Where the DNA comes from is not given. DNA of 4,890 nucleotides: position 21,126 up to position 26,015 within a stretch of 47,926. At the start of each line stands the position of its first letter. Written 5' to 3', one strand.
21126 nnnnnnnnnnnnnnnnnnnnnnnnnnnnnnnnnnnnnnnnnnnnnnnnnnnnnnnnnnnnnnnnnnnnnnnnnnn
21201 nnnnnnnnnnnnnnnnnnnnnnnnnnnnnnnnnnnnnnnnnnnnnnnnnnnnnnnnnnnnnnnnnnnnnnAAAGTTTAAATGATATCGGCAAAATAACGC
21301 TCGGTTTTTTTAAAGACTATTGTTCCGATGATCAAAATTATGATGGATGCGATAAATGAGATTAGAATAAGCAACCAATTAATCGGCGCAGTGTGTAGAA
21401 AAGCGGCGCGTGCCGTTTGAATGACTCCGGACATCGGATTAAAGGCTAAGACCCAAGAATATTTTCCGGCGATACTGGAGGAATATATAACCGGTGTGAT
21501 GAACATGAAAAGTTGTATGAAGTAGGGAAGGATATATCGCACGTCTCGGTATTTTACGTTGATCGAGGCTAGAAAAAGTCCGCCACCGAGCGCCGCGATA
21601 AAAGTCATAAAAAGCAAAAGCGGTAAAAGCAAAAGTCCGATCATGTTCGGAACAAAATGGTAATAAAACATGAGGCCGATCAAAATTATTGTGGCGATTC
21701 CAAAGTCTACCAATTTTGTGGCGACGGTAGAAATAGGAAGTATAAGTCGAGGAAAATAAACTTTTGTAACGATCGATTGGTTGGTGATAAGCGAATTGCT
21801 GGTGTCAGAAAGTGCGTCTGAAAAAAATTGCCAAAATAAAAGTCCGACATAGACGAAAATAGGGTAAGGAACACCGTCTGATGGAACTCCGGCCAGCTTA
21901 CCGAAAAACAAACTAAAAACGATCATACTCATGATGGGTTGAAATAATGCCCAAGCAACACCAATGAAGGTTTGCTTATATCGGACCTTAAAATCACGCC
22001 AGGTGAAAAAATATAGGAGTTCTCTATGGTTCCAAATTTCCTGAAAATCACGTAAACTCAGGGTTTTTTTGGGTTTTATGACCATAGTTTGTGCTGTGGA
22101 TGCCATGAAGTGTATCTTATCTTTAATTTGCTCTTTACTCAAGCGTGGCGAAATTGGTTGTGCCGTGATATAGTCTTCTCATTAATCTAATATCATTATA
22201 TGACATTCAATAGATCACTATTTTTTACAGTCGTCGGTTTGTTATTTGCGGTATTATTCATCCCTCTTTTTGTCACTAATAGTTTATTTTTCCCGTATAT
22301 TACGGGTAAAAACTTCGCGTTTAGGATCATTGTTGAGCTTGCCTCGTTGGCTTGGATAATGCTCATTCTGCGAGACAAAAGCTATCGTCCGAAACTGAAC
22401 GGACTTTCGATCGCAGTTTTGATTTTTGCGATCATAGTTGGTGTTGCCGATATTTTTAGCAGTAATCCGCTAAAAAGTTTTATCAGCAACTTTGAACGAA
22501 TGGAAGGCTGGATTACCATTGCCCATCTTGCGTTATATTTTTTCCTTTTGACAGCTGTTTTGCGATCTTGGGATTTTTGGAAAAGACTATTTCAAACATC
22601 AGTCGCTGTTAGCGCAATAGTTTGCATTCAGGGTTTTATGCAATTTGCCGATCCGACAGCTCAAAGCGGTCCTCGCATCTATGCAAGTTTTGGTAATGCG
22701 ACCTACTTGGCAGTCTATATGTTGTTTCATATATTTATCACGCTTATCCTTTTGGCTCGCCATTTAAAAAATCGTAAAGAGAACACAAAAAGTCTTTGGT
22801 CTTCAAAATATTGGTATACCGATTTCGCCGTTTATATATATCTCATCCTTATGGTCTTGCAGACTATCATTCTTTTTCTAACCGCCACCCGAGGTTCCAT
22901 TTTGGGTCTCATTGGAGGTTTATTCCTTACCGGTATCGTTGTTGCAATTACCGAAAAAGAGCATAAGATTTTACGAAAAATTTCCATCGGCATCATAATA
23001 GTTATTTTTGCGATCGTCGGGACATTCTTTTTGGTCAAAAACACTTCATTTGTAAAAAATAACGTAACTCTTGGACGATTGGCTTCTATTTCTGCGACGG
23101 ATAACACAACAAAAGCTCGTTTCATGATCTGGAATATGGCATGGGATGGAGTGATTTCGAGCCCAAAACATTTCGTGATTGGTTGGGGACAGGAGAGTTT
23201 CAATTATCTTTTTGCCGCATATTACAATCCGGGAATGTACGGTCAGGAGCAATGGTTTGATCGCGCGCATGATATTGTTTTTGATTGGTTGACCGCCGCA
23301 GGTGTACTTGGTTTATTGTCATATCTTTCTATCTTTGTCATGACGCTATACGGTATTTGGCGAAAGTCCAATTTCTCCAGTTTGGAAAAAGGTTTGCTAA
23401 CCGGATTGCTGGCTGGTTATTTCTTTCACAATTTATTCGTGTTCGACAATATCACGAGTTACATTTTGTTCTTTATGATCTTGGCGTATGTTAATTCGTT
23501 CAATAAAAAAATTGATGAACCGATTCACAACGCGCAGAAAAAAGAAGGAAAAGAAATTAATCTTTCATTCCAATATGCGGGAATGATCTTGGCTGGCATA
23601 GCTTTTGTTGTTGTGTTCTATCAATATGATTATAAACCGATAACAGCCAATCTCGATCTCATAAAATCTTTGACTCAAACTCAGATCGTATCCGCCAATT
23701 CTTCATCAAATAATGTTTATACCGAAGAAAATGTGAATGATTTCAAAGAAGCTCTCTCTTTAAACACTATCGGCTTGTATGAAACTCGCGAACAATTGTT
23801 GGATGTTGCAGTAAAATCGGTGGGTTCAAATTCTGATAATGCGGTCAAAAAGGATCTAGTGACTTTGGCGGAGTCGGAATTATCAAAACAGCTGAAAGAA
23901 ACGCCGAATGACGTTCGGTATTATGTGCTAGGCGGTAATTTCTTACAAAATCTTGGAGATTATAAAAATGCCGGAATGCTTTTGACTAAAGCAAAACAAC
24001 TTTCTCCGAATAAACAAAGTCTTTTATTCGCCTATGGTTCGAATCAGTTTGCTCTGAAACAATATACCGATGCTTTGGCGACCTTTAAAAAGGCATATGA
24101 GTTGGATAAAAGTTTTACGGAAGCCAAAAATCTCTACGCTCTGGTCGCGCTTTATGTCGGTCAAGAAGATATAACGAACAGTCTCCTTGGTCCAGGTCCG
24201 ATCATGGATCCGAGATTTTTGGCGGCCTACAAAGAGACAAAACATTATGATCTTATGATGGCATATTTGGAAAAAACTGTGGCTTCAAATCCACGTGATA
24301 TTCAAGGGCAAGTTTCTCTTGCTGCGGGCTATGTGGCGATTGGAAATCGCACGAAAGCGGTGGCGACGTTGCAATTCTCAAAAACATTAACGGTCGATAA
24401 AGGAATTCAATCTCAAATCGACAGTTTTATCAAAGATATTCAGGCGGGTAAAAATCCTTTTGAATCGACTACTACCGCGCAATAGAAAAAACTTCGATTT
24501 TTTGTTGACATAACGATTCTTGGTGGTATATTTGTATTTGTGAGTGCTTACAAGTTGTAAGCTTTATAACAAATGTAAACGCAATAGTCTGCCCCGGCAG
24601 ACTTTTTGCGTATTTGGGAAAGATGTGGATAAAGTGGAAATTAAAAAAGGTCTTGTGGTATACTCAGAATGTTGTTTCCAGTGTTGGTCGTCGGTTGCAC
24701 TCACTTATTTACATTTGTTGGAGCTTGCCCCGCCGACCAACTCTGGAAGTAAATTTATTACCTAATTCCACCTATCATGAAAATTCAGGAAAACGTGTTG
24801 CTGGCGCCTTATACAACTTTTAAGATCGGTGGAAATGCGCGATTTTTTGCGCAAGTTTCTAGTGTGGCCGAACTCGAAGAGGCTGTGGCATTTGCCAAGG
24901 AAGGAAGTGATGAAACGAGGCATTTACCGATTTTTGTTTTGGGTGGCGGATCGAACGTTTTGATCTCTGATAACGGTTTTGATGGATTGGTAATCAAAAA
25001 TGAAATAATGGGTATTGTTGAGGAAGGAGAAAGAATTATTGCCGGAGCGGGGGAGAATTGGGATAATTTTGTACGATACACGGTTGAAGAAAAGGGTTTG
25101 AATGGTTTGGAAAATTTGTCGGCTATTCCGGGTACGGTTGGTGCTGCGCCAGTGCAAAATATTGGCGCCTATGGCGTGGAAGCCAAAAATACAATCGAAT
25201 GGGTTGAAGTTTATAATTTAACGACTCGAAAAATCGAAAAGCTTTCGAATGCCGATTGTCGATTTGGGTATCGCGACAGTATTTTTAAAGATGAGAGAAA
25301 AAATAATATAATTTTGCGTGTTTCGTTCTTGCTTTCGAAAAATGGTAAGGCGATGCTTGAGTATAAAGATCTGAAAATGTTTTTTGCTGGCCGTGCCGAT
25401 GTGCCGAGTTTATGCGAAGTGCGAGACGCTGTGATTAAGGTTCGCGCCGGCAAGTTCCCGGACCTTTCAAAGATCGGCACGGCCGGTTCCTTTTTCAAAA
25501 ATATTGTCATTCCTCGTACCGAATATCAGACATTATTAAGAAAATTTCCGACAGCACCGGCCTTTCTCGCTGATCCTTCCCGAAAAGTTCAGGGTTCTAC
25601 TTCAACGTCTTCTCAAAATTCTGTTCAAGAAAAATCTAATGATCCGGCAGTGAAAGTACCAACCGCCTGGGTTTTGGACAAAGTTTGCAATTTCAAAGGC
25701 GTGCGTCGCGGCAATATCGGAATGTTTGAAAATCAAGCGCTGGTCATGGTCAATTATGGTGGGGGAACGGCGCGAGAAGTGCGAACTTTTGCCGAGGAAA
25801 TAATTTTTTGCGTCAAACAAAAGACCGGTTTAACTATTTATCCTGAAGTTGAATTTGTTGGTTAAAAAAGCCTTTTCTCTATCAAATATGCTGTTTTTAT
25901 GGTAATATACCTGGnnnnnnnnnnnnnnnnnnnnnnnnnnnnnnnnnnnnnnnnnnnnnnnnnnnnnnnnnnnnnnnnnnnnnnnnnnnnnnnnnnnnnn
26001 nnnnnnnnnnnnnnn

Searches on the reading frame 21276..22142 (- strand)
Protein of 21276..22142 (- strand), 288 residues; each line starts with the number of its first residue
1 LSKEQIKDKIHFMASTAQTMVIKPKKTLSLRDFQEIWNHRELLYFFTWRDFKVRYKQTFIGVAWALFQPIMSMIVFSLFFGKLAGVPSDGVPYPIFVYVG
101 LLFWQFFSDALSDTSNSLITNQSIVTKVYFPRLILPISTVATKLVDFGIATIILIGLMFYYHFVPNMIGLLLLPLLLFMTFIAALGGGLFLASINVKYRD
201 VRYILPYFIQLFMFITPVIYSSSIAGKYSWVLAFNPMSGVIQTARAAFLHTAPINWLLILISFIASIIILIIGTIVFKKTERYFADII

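Call 90: search_protein_families(library=pfam, proteins=[window:21276-22142:-], max_evalue=0.0001)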
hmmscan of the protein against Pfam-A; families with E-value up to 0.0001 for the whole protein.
window:21276-22142:- (288 aa): 1 family
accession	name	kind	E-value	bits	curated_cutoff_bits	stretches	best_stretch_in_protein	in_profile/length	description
PF01061.29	ABC2_membrane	-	4.4e-16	59.5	26.9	1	43-248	3-210/211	ABC-2 type transporter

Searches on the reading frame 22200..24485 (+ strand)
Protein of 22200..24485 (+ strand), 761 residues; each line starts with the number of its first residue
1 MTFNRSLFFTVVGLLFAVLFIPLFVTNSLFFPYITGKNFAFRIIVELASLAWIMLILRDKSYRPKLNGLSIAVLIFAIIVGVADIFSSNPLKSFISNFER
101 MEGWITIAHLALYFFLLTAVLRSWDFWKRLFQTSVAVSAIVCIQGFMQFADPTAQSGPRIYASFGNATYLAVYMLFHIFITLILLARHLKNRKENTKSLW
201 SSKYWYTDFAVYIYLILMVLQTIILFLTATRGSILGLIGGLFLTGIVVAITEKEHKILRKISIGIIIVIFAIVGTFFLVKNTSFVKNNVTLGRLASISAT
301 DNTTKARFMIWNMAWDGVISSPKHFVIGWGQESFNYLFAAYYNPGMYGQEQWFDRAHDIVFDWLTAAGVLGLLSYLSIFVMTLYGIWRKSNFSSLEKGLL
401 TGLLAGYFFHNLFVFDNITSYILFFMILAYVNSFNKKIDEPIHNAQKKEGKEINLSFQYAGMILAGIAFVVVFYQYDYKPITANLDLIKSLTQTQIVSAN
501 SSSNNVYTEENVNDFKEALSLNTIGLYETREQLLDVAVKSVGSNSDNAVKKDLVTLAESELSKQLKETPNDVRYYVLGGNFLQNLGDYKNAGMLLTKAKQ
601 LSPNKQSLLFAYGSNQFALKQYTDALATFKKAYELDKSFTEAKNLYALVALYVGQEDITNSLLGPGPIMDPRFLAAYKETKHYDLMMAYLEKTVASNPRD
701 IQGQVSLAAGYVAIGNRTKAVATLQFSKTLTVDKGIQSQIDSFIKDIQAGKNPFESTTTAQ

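Call 90: search_protein_families(library=pfam, proteins=[window:22200-24485:+], max_evalue=0.0001)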
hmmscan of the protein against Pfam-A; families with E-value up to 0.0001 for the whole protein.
window:22200-24485:+ (761 aa): 4 families
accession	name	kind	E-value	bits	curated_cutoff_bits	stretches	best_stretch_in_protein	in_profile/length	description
PF04932.20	Wzy_C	-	5.3e-16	59.2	31.7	1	217-376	2-149/149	O-Antigen ligase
PF13181.12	TPR_8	-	2e-07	31.1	25.7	0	573-604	2-33/34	Tetratricopeptide repeat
PF23914.1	TPR_CcmH_CycH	-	4.9e-06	26.9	42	0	531-613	10-91/158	Cytochrome c-type biogenesis protein H TPR domain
PF12895.13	ANAPC3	-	3.2e-05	24.6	27.2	0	564-631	18-81/82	Anaphase-promoting complex, cyclosome, subunit 3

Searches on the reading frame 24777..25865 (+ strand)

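Call 90: search_protein_families(library=pfam, proteins=[window:24777-25865:+], max_evalue=0.0001)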
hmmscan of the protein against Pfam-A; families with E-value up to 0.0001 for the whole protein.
window:24777-25865:+ (362 aa): 2 families
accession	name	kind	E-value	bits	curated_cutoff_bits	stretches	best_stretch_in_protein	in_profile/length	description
PF01565.28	FAD_binding_4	-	1e-21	77.5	26.4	1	23-147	3-130/139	FAD binding domain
PF02873.21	MurB_C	-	4.2e-15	56.2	27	1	214-361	1-99/99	UDP-N-acetylenolpyruvoylglucosamine reductase, C-terminal domain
